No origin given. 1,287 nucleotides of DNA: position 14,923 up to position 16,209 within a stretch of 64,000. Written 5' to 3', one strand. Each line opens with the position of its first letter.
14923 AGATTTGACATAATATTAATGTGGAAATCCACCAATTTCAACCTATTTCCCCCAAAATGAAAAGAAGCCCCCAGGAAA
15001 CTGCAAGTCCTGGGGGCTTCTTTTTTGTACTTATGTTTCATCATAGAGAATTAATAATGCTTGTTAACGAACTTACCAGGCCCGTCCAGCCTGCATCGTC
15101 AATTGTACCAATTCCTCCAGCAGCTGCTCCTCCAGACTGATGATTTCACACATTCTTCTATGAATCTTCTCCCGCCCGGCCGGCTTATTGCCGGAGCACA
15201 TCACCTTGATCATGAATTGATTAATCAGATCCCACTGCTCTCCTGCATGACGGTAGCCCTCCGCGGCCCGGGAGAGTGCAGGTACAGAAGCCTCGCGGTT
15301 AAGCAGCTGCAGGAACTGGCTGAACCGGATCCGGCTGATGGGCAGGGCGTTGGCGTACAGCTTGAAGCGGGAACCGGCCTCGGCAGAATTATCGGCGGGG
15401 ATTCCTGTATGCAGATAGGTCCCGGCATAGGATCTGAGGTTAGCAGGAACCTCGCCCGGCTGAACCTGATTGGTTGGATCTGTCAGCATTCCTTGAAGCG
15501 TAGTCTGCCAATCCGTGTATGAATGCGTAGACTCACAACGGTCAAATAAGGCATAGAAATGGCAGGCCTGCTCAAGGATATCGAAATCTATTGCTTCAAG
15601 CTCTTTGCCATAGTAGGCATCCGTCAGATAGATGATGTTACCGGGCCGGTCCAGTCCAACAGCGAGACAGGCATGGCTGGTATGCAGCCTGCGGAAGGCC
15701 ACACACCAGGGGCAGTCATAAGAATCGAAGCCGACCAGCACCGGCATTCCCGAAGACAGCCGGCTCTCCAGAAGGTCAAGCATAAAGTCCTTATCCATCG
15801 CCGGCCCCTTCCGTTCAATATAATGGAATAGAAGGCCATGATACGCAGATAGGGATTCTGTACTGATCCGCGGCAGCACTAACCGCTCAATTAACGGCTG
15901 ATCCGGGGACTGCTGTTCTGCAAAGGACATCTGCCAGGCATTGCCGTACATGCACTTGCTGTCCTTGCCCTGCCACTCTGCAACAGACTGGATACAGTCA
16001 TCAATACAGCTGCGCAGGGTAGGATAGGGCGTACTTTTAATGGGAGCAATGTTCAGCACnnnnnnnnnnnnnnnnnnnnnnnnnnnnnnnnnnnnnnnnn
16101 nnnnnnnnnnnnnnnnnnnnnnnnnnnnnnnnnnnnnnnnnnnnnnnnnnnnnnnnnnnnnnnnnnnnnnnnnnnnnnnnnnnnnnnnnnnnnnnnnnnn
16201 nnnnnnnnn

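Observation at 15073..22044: Cryptic carrier-protein-centred biosynthetic operon: ACP, ATP-grasp, GT28-like glycosyltransferase, radical SAM/SPASM and Gfo/Idh/MocA oxidoreductase, divergent from AraC plus a BtrH_N-like transferase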

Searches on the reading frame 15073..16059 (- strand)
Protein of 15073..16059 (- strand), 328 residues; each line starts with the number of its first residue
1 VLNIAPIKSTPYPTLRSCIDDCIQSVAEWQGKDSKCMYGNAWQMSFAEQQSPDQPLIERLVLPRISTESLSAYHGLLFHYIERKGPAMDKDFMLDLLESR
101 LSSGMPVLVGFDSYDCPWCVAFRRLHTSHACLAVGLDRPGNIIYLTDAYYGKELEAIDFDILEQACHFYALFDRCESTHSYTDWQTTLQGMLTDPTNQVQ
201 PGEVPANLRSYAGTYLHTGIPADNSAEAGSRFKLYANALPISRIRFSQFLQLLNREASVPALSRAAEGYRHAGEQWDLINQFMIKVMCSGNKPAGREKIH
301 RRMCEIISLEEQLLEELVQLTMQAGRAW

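Call 3: search_protein_families(library=pfam, proteins=[window:15073-16059:-], max_evalue=0.01)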
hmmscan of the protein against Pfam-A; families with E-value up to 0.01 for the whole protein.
window:15073-16059:- (328 aa): 1 family
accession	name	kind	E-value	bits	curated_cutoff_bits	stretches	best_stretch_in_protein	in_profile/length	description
PF14399.12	BtrH_N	-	0.00086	20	29.7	1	89-147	74-133/134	Butirosin biosynthesis protein H, N-terminal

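Call 4: search_protein_families(library=ncbifam, proteins=[window:15073-16059:-], max_evalue=0.01)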
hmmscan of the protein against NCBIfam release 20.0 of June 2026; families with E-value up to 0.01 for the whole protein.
window:15073-16059:- (328 aa): 0 families

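Call 7: search_solved_structures(query=window:15073-16059:-, max_evalue=10, show_alignments=2)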
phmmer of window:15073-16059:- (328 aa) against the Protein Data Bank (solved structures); distinct sequences matched with E-value up to 10: 5.
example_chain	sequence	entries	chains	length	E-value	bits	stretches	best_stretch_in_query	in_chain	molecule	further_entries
9ydw_L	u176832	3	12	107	0.059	15.8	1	198-243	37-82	VRC49.01 Light | VRC19.01 light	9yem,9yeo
8gs1_B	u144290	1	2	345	0.62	12.5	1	75-148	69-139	Azi29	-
7wuw_C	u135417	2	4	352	0.68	12.3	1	75-148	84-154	AziU3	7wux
2bjh_A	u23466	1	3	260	0.86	12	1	229-290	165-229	FERULOYL ESTERASE A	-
1usw_A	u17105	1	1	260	0.89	12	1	230-290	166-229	FERULOYL ESTERASE A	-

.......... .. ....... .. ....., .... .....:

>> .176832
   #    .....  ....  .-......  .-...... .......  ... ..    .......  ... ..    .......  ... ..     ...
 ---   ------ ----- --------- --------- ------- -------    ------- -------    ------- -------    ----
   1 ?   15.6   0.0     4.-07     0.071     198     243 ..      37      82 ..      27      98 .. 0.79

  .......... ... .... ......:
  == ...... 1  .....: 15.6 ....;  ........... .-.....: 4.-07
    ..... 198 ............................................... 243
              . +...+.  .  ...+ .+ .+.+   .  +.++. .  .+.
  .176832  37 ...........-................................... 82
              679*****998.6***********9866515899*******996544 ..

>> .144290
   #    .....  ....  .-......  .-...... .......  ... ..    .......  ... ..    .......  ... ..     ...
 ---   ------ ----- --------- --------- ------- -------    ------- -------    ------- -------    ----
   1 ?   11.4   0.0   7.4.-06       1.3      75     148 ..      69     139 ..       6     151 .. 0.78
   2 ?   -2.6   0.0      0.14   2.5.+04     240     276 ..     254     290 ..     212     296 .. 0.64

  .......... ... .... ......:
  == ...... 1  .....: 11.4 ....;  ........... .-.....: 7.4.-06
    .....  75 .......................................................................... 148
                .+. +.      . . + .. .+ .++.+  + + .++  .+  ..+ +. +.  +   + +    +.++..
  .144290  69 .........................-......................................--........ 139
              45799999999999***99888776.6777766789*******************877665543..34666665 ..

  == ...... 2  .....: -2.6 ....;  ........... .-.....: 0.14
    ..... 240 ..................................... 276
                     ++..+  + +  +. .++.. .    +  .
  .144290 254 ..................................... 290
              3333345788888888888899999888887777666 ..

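Call 32: search_solved_structures(query=A2, max_evalue=10, show_alignments=3)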
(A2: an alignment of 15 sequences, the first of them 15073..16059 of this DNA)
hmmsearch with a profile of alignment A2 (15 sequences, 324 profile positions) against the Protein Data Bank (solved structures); distinct sequences matched with E-value up to 10: 4.
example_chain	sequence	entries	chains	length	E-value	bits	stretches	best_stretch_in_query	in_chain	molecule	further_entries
8gjg_A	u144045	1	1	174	0.38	13.2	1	260-321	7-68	gluc_A04_0005 Binder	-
9r1n_A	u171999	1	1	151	1.7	11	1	249-320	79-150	sc-apCC-4-DPH-2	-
8a3k_UNK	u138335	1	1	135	2.8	10.3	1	249-320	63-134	sc-apCC-4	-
9r1l_A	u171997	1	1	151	9.7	8.5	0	189-320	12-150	sc-apCC-4-SN38-1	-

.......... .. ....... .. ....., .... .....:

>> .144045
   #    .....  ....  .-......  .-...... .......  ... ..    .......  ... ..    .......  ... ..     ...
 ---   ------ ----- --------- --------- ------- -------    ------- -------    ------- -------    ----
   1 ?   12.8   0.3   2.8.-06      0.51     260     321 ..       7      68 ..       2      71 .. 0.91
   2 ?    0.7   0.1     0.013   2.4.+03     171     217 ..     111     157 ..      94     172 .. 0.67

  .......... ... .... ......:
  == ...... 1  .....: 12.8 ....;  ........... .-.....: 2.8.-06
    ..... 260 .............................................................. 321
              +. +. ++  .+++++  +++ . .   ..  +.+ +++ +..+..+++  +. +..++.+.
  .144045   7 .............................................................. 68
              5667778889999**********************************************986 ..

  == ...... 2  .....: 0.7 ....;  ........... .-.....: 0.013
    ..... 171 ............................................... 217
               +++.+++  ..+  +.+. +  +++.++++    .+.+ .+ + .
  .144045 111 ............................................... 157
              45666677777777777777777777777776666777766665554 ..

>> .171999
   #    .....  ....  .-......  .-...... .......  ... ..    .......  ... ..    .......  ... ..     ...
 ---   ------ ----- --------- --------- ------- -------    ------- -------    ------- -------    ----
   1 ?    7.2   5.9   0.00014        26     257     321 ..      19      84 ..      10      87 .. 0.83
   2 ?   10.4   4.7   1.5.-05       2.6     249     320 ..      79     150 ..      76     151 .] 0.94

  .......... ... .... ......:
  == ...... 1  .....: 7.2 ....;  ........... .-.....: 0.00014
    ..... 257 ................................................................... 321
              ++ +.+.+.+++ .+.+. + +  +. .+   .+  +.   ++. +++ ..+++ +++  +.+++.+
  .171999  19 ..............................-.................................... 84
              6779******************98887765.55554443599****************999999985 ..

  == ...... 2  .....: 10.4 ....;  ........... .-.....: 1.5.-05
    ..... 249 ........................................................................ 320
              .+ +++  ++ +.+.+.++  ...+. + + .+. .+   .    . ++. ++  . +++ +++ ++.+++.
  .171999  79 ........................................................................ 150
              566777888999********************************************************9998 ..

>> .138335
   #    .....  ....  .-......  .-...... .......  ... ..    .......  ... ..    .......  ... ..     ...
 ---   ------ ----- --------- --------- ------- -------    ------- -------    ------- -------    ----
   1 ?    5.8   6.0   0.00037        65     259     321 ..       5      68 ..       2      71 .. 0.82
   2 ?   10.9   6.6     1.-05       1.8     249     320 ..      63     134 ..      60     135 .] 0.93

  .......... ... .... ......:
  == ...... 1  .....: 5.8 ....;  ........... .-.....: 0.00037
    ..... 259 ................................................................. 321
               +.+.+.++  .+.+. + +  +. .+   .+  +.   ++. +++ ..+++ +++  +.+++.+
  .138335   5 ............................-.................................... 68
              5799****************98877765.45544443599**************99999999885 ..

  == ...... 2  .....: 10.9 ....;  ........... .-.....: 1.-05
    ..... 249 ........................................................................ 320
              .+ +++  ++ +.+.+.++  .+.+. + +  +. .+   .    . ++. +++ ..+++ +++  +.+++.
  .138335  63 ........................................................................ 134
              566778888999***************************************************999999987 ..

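Call 34: find_homologous_proteins(query=window:15073-16059:-, max_evalue=0.001)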
Query window:15073-16059:- (328 aa): 17 proteins with E <= 0.001 among 1727 candidates.
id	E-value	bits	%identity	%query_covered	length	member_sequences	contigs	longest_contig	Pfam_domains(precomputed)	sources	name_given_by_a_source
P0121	7.3e-209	711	93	100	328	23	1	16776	-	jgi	jgi:hypothetical protein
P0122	1.0e-186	638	85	98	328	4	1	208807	-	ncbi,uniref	ncbi:hypothetical protein [Paenibacillus sp. 22594]|uniref:hypothetical protein n=1 Tax=Paenibacillu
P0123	6.3e-186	635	84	98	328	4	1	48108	-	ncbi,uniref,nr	ncbi:hypothetical protein A3844_22750 [Paenibacillus helianthi]|uniref:Butirosin biosynthesis protei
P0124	3.0e-179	613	81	98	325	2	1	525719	-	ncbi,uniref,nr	ncbi:hypothetical protein HQN87_07285 [Paenibacillus tritici]|uniref:Butirosin biosynthesis protein 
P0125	7.3e-170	583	78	99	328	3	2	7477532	-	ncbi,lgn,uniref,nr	ncbi:hypothetical protein JI735_24655 [Paenibacillus sonchi]|uniref:Butirosin biosynthesis protein H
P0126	1.5e-169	582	77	99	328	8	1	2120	-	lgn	-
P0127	5.7e-169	580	77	94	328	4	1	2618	-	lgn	-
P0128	5.1e-162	557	74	99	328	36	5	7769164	-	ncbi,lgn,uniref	ncbi:hypothetical protein NST04_13875 [Paenibacillus sp. FSL H7-0756]|uniref:hypothetical protein n=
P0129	3.4e-161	554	74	99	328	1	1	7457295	-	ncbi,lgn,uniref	ncbi:hypothetical protein MHH28_12455 [Paenibacillus sp. FSL K6-1217]|uniref:hypothetical protein n=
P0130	1.5e-160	552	73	94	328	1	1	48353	-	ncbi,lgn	ncbi:hypothetical protein D3C76_67600 [compost metagenome]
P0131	2.3e-158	545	71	99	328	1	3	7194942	-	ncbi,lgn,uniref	ncbi:hypothetical protein MHI24_19890 [Paenibacillus sp. FSL K6-1096]|uniref:hypothetical protein n=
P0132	1.7e-153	529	69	99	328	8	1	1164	-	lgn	-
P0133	1.0e-139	483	67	98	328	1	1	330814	-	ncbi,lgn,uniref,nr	ncbi:hypothetical protein [Paenibacillus sp. S150]|uniref:hypothetical protein n=1 Tax=Paenibacillus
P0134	1.3e-139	483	90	72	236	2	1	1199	-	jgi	jgi:hypothetical protein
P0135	2.4e-133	463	63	98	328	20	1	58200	-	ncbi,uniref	ncbi:hypothetical protein [Paenibacillus sp. IHBB 3054]|uniref:hypothetical protein n=1 Tax=Paenibac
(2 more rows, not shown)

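Call 43: predict_structure(alignment_id=A3)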
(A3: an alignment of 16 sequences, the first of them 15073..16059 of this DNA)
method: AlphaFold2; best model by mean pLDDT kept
length: 328 residues; sequences in the alignment: 16
mean_pLDDT: 83.0   pTM: 0.83
mean pLDDT of the five models: 83.0, 82.5, 78.6, 75.1, 63.0
residues with pLDDT >= 90: 115; 70-90: 156; 50-70: 49; < 50: 8
segments of 3 or more residues with pLDDT < 50: 326-328
pLDDT, mean of each block of 10 residues (from residue 1): 74 65 88 87 90 81 85 86 74 91 91 64 58 92 82 82 84 82 88 83 93 87 57 72 92 91 96 91 83 91 97 95 61
secondary structure, 60 per line:
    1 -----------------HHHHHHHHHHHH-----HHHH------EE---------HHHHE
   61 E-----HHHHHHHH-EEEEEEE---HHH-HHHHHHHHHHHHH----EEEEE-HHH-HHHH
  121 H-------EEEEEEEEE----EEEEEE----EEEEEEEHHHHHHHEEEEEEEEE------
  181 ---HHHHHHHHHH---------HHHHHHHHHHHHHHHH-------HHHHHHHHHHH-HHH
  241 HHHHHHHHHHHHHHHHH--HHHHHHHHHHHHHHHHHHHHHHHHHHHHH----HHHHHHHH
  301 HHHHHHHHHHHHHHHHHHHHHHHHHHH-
elements in order: H18-29 H35-38 H56-59 H67-74 E76-82 H90-102 E107-111 H117-121 E129-137 E142-147 E152-158 H159-165 E166-174 H184-193 H203-218 H226-236 H238-257 H260-288 H293-327

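Call 48: fold_search(model_id=the predicted structure, library=pdb)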
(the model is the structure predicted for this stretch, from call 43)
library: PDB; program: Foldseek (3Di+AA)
matches with E <= 10: 424; with E <= 0.001: 9
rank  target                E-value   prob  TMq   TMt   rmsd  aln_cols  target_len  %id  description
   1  7wuw_C                2.0e-09  1.00  0.62  0.62   6.5       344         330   15  Crystal structure of AziU3/U2 from Streptomyces sahachiroi (released 2022-09-07)
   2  8gs1_D                2.2e-09  1.00  0.65  0.64   6.1       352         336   14  Crystal structure of AziU2-U3 complex from Streptomyces sahachiroi NRRL2485 (released 2023-09-06)
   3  8gs1_B                4.7e-09  1.00  0.65  0.64   6.1       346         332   14  Crystal structure of AziU2-U3 complex from Streptomyces sahachiroi NRRL2485 (released 2023-09-06)
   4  9dkr_B                3.5e-06  1.00  0.59  0.56   6.4       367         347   14  Crystal structure of CcbD complexed with PCP domain of CcbZ (released 2025-10-01)
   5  7yn1_A                4.5e-06  1.00  0.54  0.52   7.3       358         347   14  Crystal structure of selenomethionine labeled CcbD (released 2023-08-02)
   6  7yn1_B                4.8e-06  1.00  0.60  0.57   6.5       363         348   14  Crystal structure of selenomethionine labeled CcbD (released 2023-08-02)
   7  7yn2_A                7.9e-06  1.00  0.60  0.57   6.0       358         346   13  Crystal structure of CcbD with methylthiolincosamide (released 2023-08-02)
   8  9dks_B                2.1e-05  1.00  0.56  0.54   6.7       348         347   15  Crystal structure of CcbD C19S mutant complexed with single PCP domain of CcbZ (released 2025-09-17)
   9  8vp5_A                5.0e-04  0.99  0.30  0.16  23.6       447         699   11  Cryo-EM structure of the ABC transporter PCAT1 bound with ADP and Substrate (released 2024-10-30)
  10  8vp6_B                1.2e-03  0.97  0.29  0.16  23.9       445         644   11  Cryo-EM structure of the ABC transporter PCAT1 bound with Mg_class_2 (released 2024-10-30)
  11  8vp9_A                1.5e-03  0.98  0.30  0.16  24.2       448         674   11  Cryo-EM structure of the cysteine-free ABC transporter PCAT1 bound with ADP and Substrate (released 2024-10-30)
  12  6v9z_A                2.0e-03  0.97  0.29  0.15  23.8       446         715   11  Cryo-EM structure of PCAT1 bound to its CtA peptide substrate (released 2020-01-22)
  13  8vp6_A                2.7e-03  0.97  0.30  0.17  19.7       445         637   12  Cryo-EM structure of the ABC transporter PCAT1 bound with Mg_class_2 (released 2024-10-30)
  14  8z4n_A                3.7e-03  1.00  0.32  0.44   6.2       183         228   14  Pseudomurein Endoisopeptidase PeiR-C90A (released 2025-04-23)
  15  8z4h_A                8.4e-03  1.00  0.31  0.43   6.4       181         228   14  Pseudomurein Endoisopeptidase PeiR (released 2025-04-23)
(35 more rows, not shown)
